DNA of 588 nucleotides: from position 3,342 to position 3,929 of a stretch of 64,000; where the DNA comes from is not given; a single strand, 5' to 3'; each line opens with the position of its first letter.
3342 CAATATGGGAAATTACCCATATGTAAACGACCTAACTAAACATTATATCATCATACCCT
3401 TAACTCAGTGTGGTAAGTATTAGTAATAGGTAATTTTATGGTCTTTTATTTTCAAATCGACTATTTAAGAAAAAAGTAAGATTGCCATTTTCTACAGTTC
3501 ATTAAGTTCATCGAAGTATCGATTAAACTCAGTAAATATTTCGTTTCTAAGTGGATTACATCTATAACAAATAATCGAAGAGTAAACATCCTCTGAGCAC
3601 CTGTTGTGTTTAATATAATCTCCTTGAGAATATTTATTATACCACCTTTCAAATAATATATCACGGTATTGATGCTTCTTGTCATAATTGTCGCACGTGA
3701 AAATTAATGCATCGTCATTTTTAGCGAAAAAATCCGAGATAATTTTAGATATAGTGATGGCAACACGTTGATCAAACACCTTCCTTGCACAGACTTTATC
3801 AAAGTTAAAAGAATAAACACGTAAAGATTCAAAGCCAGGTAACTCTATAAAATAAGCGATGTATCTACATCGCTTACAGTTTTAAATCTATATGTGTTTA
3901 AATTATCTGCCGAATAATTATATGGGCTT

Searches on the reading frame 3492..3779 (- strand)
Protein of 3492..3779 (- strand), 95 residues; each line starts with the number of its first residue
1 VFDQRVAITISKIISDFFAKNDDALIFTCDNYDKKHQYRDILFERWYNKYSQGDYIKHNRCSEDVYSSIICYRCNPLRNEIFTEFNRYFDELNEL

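Call 7: search_protein_families(library=pfam, proteins=[window:3492-3779:-], max_evalue=0.001)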
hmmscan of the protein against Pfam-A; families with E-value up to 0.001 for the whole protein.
window:3492-3779:- (95 aa): 1 family
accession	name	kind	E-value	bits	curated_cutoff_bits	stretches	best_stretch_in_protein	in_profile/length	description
PF19666.4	DUF6169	-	3.6e-15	56.3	27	1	3-86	2-91/92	Family of unknown function (DUF6169)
